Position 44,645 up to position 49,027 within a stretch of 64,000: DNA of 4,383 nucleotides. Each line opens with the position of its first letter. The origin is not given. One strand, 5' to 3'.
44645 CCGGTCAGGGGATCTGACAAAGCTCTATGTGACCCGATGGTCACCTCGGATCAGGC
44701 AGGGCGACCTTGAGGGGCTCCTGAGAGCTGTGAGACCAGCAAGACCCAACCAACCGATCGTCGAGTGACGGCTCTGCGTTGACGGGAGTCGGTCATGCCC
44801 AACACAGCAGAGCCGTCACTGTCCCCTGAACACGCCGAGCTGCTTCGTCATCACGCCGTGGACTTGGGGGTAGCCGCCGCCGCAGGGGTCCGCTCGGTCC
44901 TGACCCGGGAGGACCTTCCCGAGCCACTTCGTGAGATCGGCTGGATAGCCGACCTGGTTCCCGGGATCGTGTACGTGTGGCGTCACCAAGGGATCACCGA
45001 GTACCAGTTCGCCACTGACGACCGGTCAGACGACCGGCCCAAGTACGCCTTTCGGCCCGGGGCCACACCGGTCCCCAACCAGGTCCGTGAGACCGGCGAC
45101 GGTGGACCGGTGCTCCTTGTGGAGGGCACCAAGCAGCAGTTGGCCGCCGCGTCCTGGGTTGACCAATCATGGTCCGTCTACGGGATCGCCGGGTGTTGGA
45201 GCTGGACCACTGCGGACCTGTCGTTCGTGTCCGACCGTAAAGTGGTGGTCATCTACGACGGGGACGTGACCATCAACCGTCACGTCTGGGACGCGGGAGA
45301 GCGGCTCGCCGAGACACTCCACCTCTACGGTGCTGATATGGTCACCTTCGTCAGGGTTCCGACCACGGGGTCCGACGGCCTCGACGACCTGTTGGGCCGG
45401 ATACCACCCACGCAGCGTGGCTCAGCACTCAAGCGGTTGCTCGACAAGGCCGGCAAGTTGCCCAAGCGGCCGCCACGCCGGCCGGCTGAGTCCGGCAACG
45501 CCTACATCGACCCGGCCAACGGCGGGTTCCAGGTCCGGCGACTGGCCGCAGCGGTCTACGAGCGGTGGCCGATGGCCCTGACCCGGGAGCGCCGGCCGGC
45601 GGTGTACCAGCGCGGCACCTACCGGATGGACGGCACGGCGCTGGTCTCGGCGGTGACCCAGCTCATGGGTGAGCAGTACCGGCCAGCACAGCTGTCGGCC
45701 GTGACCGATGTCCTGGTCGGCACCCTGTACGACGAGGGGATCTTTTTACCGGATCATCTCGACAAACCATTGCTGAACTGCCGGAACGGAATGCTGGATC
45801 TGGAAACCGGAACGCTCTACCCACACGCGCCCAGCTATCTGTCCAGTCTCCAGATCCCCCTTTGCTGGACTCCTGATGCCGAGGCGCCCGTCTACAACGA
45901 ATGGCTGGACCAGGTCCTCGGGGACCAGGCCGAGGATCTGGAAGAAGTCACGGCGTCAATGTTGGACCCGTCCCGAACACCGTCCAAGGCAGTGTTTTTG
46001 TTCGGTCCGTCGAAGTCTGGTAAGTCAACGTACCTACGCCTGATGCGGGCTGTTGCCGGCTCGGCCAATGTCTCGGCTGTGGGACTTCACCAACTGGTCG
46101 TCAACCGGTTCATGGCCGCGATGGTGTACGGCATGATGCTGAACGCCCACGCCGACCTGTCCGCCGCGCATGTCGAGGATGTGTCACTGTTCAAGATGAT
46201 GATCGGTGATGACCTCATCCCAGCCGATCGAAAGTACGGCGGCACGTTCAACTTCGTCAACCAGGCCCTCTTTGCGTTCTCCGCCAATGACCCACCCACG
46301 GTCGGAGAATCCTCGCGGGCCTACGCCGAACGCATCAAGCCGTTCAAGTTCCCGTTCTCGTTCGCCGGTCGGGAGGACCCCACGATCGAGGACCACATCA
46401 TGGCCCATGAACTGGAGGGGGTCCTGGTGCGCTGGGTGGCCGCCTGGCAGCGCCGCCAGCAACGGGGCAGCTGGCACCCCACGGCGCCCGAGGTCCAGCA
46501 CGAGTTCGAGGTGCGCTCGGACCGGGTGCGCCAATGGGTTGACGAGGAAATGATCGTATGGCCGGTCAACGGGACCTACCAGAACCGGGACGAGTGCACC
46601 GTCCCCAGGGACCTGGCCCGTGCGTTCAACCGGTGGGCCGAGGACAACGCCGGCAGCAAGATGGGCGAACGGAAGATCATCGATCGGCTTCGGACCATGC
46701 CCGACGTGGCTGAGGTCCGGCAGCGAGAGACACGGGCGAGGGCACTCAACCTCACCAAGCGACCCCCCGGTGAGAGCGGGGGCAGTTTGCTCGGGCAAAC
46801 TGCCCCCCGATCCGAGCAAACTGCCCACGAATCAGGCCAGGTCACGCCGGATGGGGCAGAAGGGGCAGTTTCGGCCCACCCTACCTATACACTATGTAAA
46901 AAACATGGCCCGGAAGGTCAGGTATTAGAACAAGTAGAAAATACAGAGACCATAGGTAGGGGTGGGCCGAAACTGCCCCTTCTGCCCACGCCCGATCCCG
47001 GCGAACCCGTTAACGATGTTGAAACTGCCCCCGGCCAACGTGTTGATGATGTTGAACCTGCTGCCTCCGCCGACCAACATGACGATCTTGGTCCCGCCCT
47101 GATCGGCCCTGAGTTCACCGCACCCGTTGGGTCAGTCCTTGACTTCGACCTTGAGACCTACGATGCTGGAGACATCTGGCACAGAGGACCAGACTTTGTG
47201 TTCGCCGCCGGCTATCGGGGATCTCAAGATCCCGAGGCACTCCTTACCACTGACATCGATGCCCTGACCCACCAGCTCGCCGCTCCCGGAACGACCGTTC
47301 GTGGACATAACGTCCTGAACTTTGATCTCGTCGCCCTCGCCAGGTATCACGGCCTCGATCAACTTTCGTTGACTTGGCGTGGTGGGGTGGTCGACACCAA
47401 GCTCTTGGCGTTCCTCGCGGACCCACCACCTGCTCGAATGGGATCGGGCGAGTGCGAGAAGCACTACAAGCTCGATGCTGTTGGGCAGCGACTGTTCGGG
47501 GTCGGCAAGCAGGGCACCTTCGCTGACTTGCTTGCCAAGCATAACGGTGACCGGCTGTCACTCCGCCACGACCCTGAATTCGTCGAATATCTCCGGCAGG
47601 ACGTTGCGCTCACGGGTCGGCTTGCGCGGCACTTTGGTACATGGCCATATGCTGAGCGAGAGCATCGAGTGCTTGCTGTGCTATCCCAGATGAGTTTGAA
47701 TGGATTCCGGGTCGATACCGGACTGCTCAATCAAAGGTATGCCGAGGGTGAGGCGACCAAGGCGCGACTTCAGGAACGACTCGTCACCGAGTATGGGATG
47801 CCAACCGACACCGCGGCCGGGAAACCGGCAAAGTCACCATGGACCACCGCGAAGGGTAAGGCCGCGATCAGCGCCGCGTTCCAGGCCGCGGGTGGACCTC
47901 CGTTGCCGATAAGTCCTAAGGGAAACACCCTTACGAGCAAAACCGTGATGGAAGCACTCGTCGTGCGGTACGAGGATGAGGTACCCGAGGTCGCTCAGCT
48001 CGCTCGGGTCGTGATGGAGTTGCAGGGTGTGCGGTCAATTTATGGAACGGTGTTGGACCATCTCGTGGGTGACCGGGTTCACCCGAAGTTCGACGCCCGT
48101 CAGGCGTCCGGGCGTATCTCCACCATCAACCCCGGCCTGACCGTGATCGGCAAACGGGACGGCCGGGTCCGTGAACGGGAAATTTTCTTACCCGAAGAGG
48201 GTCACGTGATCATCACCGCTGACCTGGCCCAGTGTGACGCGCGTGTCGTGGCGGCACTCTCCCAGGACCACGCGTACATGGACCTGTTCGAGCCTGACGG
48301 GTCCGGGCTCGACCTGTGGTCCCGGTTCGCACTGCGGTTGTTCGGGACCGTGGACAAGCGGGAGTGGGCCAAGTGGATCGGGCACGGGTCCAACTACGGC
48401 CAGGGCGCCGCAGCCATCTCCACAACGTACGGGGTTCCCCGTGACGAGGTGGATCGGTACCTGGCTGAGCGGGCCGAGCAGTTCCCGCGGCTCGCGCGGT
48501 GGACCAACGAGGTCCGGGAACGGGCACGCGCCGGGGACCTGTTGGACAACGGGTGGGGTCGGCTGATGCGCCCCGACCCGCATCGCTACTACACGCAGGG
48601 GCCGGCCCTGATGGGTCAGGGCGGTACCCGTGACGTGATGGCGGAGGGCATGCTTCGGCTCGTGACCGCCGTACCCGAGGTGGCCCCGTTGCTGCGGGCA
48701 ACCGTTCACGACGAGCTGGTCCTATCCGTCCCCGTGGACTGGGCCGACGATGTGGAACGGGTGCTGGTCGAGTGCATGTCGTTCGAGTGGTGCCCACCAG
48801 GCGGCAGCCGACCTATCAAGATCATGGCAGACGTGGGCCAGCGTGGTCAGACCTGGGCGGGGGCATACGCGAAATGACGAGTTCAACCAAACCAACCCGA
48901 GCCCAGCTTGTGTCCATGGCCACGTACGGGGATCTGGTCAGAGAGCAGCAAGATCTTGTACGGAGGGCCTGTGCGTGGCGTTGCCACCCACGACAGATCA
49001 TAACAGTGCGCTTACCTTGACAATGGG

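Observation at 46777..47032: Iteron and inverted-repeat cluster with an AT-rich core embedded in-frame inside the primase-helicase-polymerase gene (putative origin of replication)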

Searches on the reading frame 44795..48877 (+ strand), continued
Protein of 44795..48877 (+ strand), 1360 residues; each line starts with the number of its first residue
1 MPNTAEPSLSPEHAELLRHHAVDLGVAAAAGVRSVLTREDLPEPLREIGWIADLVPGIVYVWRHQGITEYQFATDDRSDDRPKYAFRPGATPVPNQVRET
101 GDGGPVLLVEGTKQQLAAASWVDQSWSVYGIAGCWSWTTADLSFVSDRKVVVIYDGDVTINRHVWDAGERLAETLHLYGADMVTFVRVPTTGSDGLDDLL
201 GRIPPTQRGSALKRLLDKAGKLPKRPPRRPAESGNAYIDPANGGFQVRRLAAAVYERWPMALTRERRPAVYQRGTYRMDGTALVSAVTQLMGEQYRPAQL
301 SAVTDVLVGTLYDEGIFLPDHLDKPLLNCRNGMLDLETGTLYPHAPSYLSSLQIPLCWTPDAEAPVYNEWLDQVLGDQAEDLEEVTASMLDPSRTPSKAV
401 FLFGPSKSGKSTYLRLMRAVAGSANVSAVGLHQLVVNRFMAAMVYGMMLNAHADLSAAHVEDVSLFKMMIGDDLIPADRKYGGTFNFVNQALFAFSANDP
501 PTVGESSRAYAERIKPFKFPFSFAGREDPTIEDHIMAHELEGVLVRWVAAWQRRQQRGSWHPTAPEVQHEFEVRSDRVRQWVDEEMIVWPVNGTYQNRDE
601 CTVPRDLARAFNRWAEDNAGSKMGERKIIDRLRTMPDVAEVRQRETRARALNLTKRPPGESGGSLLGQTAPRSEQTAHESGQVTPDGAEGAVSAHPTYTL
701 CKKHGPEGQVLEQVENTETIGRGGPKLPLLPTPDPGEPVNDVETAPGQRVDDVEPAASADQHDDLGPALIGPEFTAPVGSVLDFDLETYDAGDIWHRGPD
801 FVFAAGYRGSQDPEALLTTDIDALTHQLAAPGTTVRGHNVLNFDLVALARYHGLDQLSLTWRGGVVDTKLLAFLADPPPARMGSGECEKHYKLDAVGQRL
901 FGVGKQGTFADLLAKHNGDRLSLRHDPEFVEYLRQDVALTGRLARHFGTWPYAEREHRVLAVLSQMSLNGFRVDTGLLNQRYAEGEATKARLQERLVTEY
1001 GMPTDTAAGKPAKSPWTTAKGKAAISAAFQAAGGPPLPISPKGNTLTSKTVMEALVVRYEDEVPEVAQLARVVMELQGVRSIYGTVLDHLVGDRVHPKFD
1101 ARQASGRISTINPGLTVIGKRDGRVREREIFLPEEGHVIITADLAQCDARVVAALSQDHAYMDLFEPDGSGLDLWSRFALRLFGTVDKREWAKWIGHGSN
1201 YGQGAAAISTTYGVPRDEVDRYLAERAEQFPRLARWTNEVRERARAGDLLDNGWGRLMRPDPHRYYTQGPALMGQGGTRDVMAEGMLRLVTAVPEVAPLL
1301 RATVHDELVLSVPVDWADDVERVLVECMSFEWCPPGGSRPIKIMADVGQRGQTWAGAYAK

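Call 23: find_encoding_contigs(protein=P0001, flank=1000, max_places=3)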
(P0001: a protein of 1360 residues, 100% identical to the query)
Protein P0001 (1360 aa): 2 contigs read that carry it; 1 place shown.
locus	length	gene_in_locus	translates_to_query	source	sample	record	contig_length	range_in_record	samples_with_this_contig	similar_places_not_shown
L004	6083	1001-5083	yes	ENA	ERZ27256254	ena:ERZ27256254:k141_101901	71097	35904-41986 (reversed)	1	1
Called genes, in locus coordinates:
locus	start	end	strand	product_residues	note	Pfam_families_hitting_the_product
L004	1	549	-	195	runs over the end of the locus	-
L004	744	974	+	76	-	PF12728:HTH_17 (weak)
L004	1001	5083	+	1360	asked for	PF08706:D5_N, PF19263:DUF5906, PF00476:DNA_pol_A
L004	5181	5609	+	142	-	-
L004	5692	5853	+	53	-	-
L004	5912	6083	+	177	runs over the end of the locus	PF01832:Glucosaminidase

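Call 25: find_related_loci(query=A2, collection=metagenome_contigs, flank=5000)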
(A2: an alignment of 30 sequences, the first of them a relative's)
Query A2 (1360 aa) in metagenome_contigs; peptide patterns used: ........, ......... (x = any residue, [..] = any of these).
440 stretches matched a pattern; 90 encode a relative of the query (tblastn E <= 1e-3); the best 80 are kept; 80 distinct loci.
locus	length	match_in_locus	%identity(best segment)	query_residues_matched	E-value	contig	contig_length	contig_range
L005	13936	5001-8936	43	51-1359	0e+0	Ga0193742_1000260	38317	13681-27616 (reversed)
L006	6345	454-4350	42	16-1360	0e+0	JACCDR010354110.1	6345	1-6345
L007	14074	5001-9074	40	8-1355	0e+0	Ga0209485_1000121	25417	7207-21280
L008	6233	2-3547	42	143-1360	0e+0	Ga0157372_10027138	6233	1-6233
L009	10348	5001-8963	39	3-1360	0e+0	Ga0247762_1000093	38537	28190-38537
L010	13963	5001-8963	41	9-1358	0e+0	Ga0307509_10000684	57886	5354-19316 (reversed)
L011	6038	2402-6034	39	9-1262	0e+0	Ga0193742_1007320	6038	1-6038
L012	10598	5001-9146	41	9-1360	0e+0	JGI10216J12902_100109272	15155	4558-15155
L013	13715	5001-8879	37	9-1360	0e+0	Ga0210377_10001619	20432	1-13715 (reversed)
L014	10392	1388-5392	36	9-1360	0e+0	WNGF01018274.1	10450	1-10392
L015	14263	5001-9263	35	9-1331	0e+0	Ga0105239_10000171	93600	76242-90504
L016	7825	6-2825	42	360-1360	0e+0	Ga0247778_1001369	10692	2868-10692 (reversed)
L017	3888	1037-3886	38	7-1022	0e+0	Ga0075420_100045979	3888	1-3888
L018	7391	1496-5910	46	8-1332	5e-176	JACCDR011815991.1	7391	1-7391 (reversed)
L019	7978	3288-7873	46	2-1332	1e-167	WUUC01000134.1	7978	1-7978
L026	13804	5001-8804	47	9-1360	4e-169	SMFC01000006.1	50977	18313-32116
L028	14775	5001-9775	46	45-1360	9e-156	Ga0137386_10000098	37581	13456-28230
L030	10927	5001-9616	46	9-1358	1e-155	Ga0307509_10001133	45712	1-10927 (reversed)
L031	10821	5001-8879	44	9-1360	4e-155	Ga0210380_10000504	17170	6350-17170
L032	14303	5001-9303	47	8-1360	5e-155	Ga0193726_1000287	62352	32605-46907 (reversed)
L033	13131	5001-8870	44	9-1360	2e-154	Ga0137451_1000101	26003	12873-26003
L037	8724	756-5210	43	9-1360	2e-151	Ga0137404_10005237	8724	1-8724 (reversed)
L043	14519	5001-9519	42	8-1358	5e-143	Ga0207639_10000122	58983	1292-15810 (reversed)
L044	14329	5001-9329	42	9-1360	1e-141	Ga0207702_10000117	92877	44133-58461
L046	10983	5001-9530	44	83-1360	3e-139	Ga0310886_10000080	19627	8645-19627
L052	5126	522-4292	42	9-1358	9e-139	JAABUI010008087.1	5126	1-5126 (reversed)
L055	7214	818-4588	42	9-1358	1e-135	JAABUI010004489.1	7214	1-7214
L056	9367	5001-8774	42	8-1358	3e-135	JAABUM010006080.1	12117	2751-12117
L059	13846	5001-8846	41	8-1358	0e+0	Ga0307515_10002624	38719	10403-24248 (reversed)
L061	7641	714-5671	40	8-1358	1e-132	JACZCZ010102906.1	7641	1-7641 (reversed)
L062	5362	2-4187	44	133-1358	4e-132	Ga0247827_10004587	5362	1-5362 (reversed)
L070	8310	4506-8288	41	9-1358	3e-126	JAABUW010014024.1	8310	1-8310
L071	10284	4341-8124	41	9-1358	2e-125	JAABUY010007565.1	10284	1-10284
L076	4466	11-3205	46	183-1358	5e-117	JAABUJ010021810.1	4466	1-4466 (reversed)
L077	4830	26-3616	46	194-1360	8e-116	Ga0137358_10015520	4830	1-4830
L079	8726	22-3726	47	192-1360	4e-113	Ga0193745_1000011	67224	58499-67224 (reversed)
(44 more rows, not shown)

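Call 33: search_solved_structures(query=A2, max_evalue=0.01)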
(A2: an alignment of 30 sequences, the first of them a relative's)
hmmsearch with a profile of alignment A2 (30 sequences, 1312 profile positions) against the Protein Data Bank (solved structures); distinct sequences matched with E-value up to 0.01: 77 (the best 60 are shown).
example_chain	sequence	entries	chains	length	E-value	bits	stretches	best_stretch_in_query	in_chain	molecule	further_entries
5o7t_A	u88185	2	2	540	9.4e-42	146.2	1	908-1286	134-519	DNA polymerase I, thermostable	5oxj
2ktq_A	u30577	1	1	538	1.5e-41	145.5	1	908-1286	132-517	PROTEIN (LARGE FRAGMENT OF DNA POLYMERASE I)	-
4ktq_A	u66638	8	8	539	1.5e-41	145.5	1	908-1286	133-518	PROTEIN (LARGE FRAGMENT OF DNA POLYMERASE I) | DNA polymerase I, thermostable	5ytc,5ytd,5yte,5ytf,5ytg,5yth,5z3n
1jxe_A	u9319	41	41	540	1.5e-41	145.5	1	908-1286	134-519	TAQ DNA POLYMERASE I | PROTEIN (LARGE FRAGMENT OF DNA POLYMERASE I) | DNA polymerase I, thermostable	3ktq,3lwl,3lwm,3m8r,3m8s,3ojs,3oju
6fbc_A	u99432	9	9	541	1.5e-41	145.5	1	908-1286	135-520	DNA polymerase I, thermostable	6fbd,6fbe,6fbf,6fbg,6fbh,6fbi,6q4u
1ktq_A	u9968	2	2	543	1.5e-41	145.5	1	908-1286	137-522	DNA POLYMERASE I | PROTEIN (DNA POLYMERASE I)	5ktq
1qtm_A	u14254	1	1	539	1.6e-41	145.4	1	908-1286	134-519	DNA POLYMERASE I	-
1qss_A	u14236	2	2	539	1.6e-41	145.4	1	908-1286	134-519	DNA POLYMERASE I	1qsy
4xiu_A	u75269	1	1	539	2.2e-41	145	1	908-1286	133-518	DNA polymerase I, thermostable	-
4n56_A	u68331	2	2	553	2.4e-41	144.8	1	908-1286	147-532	DNA polymerase I, thermostable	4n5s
4bwj_A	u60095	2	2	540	2.7e-41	144.7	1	908-1286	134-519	DNA POLYMERASE I, THERMOSTABLE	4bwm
5w6k_A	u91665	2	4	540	4.3e-41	144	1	909-1286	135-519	DNA polymerase I, thermostable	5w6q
1bgx_T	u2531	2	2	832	5.1e-41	143.7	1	908-1286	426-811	TAQ DNA POLYMERASE | PROTEIN (TAQ POLYMERASE)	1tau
8oo6_A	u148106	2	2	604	6.5e-41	143.4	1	844-1306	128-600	DNA polymerase I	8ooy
1d9d_A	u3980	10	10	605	6.5e-41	143.4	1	844-1306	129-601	DNA POLYMERASE I | PROTEIN (DNA POLYMERASE I KLENOW FRAGMENT (E.C.2.7.7.7)) | PROTEIN (DNA POLYMERASE I-KLENOW FRAGMENT (E.C.2.7.7.7))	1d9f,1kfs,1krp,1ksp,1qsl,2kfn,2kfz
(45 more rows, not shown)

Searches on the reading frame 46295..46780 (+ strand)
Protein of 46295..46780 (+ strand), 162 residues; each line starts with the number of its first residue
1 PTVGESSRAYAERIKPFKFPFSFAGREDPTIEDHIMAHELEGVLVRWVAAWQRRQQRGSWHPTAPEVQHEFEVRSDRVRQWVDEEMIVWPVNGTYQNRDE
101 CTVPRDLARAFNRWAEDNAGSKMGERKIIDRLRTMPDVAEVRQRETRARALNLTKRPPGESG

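Call 32: search_solved_structures(query=window:46295-46780:+, max_evalue=10, show_alignments=2)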
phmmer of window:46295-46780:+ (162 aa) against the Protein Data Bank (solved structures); distinct sequences matched with E-value up to 10: 0.

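Call 43: predict_structure(alignment_id=A3)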
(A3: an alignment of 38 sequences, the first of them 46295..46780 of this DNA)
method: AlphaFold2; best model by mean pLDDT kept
length: 162 residues; sequences in the alignment: 38
mean_pLDDT: 83.5   pTM: 0.68
mean pLDDT of the five models: 83.5, 81.7, 81.5, 78.3, 77.6
residues with pLDDT >= 90: 83; 70-90: 51; 50-70: 16; < 50: 12
segments of 3 or more residues with pLDDT < 50: 1-10
pLDDT, mean of each block of 10 residues (from residue 1): 40 52 62 79 80 86 79 87 97 97 98 97 97 97 98 95 65
secondary structure, 60 per line:
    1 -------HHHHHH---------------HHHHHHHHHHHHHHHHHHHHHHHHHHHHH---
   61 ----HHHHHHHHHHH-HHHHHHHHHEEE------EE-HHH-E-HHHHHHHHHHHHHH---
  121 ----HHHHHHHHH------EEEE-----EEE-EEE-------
elements in order: H8-13 H29-57 H65-75 H77-85 E86-88 H104-117 H125-133 E140-143 E149-151 E153-155

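Call 46: fold_search(model_id=the predicted structure, library=pdb)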
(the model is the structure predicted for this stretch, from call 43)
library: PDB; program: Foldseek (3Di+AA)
matches with E <= 10: 310; with E <= 0.001: 0
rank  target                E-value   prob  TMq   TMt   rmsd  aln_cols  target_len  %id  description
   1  8zjr_M                4.0e-02  0.91  0.30  0.51   5.6        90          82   16  Structure of nucleosome-bound RFX5 complex (released 2025-08-13)
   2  8iqi_F                5.1e-02  0.84  0.39  0.10   7.6       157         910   14  Structure of Full-Length AsfvPrimPol in Complex-Form (released 2023-07-26)
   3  1dp7_P                6.2e-02  0.96  0.33  0.61   3.8        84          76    8  COCRYSTAL STRUCTURE OF RFX-DBD IN COMPLEX WITH ITS COGNATE X-BOX BINDING SITE (released 2000-03-06)
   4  8iqi_C                9.1e-02  0.93  0.43  0.10   5.0       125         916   10  Structure of Full-Length AsfvPrimPol in Complex-Form (released 2023-07-26)
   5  8iqh_D                9.7e-02  0.87  0.45  0.10   7.3       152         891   14  Structure of Full-Length AsfvPrimPol in Apo-Form (released 2023-07-26)
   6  8iqh_K                1.5e-01  0.90  0.44  0.10   5.4       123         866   12  Structure of Full-Length AsfvPrimPol in Apo-Form (released 2023-07-26)
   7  8iqh_A                2.0e-01  0.77  0.43  0.11   7.1       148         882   16  Structure of Full-Length AsfvPrimPol in Apo-Form (released 2023-07-26)
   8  8iqh_I                2.4e-01  0.66  0.38  0.09   6.3       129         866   12  Structure of Full-Length AsfvPrimPol in Apo-Form (released 2023-07-26)
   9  8wvz_E                2.7e-01  0.63  0.40  0.10   5.9       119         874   13  Structure of ADP-Form AsfvPrimPol Hexamer (released 2024-10-30)
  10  8jkq_F                2.7e-01  0.18  0.20  0.28   9.3        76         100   16  T95R mutant IRF4 DNA-binding domain bound to an DNA containing GACA motif (released 2023-09-20)
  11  9ivf_C                3.3e-01  0.51  0.42  0.14   9.0       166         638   15  Structure of Full-Length AsfvPrimPol with polyT DNA (released 2025-12-24)
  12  5a49_A                3.7e-01  0.51  0.29  0.53   6.6        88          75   15  Crystal structure of the LOTUS domain (aa 139-222) of Drosophila Oskar in C222 (released 2015-07-22)
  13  8iqh_E                4.3e-01  0.44  0.40  0.10   8.8       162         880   14  Structure of Full-Length AsfvPrimPol in Apo-Form (released 2023-07-26)
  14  4zzl_A                4.3e-01  0.21  0.22  0.24  12.6       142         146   16  MexR R21W derepressor mutant causing multidrug resistance in P. aeruginosa by mexAB-oprM efflux pump expression (released 2016-07-27)
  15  8ww6_E                4.8e-01  0.41  0.32  0.10   5.1        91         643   13  Structure of ATP-rs-Form AsfvPrimPol Hexamer (released 2025-04-30)
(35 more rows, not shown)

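Call 74: search_protein_families(library=pfam, proteins=[window:46385-46780:+], max_evalue=1)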
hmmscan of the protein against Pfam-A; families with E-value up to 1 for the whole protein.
window:46385-46780:+ (132 aa): 0 families
